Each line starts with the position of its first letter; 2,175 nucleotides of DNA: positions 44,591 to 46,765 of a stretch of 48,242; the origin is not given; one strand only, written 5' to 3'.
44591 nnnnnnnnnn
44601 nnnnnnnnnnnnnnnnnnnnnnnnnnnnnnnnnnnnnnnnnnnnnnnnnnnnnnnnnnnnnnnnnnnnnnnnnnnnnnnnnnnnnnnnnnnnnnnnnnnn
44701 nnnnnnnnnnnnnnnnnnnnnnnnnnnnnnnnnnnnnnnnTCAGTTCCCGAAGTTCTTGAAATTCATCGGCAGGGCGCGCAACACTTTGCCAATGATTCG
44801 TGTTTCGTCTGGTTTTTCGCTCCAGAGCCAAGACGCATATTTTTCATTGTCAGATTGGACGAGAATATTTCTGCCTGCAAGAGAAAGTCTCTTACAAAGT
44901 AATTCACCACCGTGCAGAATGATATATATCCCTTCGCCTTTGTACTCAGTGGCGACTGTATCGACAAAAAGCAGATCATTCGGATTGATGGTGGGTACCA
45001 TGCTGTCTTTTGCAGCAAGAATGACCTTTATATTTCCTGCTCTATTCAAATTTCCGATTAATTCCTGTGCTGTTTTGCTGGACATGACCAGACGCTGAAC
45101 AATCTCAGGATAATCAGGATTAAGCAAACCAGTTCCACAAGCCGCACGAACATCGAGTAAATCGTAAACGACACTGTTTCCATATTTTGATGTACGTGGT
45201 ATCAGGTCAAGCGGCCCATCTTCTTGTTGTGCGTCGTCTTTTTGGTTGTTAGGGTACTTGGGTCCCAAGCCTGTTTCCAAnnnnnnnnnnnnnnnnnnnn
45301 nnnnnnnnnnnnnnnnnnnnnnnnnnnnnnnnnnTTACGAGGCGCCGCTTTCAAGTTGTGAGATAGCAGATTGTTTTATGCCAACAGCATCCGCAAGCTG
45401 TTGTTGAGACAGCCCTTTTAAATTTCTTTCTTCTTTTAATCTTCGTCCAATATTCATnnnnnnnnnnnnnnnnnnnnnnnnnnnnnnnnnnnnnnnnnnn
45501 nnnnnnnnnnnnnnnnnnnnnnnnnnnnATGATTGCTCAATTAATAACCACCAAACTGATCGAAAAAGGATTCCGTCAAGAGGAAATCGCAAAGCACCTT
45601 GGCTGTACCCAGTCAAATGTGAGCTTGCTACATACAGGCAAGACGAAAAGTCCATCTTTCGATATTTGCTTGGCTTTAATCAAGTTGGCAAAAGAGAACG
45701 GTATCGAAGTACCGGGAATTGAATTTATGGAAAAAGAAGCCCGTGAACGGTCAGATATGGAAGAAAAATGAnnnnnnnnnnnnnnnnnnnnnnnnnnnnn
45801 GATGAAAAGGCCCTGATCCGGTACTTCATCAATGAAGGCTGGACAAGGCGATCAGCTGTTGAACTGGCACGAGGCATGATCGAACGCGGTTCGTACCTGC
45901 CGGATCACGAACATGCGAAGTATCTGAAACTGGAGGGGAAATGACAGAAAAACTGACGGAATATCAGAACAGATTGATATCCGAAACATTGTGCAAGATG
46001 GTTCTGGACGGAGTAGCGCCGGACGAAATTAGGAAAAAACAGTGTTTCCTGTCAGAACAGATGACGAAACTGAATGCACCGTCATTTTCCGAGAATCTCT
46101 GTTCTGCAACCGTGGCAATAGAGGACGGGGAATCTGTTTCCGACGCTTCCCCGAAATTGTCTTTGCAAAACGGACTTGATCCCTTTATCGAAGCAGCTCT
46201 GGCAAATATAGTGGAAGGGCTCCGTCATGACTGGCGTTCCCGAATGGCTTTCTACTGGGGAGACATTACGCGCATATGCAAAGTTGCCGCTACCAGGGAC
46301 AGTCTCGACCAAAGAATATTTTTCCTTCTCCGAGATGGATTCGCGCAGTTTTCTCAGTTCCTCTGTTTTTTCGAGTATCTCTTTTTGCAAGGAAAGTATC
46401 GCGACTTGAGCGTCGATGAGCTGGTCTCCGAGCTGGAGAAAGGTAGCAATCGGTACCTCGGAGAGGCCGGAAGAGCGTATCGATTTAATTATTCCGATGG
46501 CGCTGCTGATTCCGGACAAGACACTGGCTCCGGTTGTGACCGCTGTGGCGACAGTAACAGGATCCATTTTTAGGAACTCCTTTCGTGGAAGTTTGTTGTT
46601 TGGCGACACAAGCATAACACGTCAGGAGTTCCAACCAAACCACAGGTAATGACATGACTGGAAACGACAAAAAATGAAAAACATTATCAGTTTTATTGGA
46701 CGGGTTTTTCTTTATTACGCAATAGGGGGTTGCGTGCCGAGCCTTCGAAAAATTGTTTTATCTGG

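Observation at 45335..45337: CI repressor gene carries an in-frame TAA in the middle of its helix-turn-helix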

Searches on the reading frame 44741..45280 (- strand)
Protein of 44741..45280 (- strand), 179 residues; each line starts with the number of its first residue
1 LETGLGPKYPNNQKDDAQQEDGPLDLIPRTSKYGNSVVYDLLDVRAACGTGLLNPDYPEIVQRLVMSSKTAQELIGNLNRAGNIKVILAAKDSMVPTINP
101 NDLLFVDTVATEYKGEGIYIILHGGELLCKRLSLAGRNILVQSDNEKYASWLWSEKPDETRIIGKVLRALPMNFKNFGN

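Call 30: list_cluster_members(proteins=[P0001, P0004, window:44741-45280:-, window:45335-45457:-])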
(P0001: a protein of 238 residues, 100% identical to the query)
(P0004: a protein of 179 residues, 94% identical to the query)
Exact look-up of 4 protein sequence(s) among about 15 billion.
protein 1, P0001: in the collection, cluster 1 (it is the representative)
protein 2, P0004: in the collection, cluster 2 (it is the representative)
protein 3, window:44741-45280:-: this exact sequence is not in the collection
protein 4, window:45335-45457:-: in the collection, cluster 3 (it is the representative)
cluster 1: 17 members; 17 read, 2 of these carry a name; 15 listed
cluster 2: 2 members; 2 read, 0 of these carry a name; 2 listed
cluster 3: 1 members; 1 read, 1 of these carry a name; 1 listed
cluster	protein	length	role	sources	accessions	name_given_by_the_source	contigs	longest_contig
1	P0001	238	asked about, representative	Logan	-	-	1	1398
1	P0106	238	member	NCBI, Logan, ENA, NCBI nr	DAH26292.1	MAG TPA: Repressor protein CI [Caudoviricetes sp.]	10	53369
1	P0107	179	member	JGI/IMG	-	phage repressor protein C with HTH and peptisase S24 domain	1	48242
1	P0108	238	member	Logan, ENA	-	-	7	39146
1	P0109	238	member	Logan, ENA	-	-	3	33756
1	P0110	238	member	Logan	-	-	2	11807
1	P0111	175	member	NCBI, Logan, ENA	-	-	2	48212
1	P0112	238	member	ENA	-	-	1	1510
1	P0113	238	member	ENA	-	-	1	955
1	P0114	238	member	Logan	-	-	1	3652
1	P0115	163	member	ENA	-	-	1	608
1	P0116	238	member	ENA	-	-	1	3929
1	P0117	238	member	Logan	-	-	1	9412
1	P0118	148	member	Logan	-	-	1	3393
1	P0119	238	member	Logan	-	-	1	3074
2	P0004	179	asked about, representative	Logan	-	-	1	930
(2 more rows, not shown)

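Call 33: find_encoding_contigs(protein=P0111, flank=10000, max_places=10)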
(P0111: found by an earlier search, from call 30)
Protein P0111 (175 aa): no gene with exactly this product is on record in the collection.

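Call 77: find_encoding_contigs(protein=P0106, flank=10000, max_places=4)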
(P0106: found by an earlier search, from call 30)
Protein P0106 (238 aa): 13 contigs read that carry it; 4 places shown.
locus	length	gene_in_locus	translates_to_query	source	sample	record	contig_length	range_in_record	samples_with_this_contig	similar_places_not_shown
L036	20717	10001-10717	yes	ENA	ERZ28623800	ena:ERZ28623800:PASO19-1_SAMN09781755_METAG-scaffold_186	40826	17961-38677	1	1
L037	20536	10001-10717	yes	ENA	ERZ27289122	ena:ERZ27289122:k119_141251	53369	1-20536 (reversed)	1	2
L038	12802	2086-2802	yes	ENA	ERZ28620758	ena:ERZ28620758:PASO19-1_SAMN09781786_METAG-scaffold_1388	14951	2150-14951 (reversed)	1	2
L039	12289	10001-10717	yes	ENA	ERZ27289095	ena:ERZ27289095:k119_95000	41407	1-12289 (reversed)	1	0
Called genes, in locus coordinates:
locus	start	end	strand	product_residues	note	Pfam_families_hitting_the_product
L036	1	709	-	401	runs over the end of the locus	PF04466:Terminase_3, PF17288:Terminase_3C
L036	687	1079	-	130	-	-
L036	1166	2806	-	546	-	-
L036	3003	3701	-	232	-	PF02498:Bro-N (weak)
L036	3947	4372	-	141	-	-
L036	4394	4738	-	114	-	PF06356:DUF1064 (faint)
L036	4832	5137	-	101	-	PF16786:RecA_dep_nuc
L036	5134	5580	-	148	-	PF05772:NinB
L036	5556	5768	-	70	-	-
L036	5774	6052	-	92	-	-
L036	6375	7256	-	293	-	PF13362:Toprim_3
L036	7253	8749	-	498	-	PF00270:DEAD, PF04851:ResIII, PF00271:Helicase_C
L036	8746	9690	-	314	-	-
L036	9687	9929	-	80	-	PF13744:HTH_37 (faint)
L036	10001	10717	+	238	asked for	PF01381:HTH_3, PF12844:HTH_19 (weak), PF13560:HTH_31, PF00717:Peptidase_S24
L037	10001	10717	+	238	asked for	PF01381:HTH_3, PF12844:HTH_19 (weak), PF13560:HTH_31, PF00717:Peptidase_S24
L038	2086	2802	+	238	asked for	PF01381:HTH_3, PF12844:HTH_19 (weak), PF13560:HTH_31, PF00717:Peptidase_S24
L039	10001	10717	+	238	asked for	PF01381:HTH_3, PF12844:HTH_19 (weak), PF13560:HTH_31, PF00717:Peptidase_S24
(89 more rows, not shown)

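Call 78: find_encoding_contigs(protein=P0118, flank=4000, max_places=3)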
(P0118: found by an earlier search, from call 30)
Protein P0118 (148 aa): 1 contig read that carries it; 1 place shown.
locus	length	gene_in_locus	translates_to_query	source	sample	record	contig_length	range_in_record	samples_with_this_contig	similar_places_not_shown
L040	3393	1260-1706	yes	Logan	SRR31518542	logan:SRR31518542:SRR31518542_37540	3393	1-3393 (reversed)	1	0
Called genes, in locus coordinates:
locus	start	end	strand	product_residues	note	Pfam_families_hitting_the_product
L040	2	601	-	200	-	?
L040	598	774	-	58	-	-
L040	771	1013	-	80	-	PF13384:HTH_23 (faint), PF01381:HTH_3 (weak)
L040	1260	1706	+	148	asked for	PF00717:Peptidase_S24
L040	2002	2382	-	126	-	-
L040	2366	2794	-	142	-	-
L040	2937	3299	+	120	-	-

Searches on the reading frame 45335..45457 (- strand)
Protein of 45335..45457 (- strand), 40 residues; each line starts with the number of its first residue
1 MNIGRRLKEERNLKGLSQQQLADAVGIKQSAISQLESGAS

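Call 31: find_encoding_contigs(protein=window:45335-45457:-, flank=10000, max_places=10)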
Protein window:45335-45457:- (40 aa): no gene with exactly this product is on record in the collection.

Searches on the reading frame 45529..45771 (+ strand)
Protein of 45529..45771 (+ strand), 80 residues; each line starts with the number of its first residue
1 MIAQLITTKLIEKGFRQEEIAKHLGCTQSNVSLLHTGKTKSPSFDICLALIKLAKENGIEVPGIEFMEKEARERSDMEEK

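Call 7: search_protein_families(library=pfam, proteins=[window:45529-45768:+], max_evalue=0.01)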
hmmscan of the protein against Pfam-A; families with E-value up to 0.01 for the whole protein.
seq(80 aa): 4 families
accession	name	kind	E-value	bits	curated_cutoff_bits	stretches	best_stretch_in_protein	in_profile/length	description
PF13744.12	HTH_37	-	4.8e-05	23.5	27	1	2-45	19-62/80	Helix-turn-helix domain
PF13560.12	HTH_31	-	0.0002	22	27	1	13-53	13-53/64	Helix-turn-helix domain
PF01381.28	HTH_3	-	0.0003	21.2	23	1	10-52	5-46/55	Helix-turn-helix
PF13443.12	HTH_26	-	0.0042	17.8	22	1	10-46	6-42/63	Cro/C1-type HTH DNA-binding domain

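Call 56: search_protein_families(library=phrogs, proteins=[window:45529-45771:+], max_evalue=0.001)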
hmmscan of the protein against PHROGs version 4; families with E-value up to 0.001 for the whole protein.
window:45529-45771:+ (80 aa): 9 families
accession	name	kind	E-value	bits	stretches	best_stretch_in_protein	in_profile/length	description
phrog_6831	-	transcription regulation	1.9e-13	51.2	1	4-56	8-60/68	transcriptional regulator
phrog_6223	-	transcription regulation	1.1e-07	32.8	1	3-56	8-59/73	transcriptional repressor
phrog_8038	-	unknown function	3.5e-07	31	1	6-55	9-58/66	-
phrog_3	-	transcription regulation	4.4e-07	31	1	2-75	89-154/430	transcriptional repressor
phrog_8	-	transcription regulation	7.1e-06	26.7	1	10-62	166-213/346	transcriptional regulator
phrog_2339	-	DNA, RNA and nucleotide metabolism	1.2e-05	26.2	1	9-56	33-77/98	HTH DNA binding protein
phrog_638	-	transcription regulation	0.00021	22.1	1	17-69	20-71/145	transcriptional regulator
phrog_4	-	transcription regulation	0.00024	21.2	1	2-59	137-186/400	transcriptional repressor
phrog_1468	-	transcription regulation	0.00048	20.7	1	6-41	12-47/67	transcriptional repressor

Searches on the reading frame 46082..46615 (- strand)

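Call 25: search_protein_families(library=pfam, proteins=[window:46082-46615:-], max_evalue=0.001)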
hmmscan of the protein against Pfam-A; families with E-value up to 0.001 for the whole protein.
window:46082-46615:- (177 aa): 0 families

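Call 56: search_protein_families(library=phrogs, proteins=[window:46082-46615:-], max_evalue=0.001)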
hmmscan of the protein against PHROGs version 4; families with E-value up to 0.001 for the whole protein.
window:46082-46615:- (177 aa): 1 family
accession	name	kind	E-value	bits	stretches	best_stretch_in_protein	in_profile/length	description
phrog_1244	-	unknown function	1.4e-19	71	1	29-175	5-144/157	-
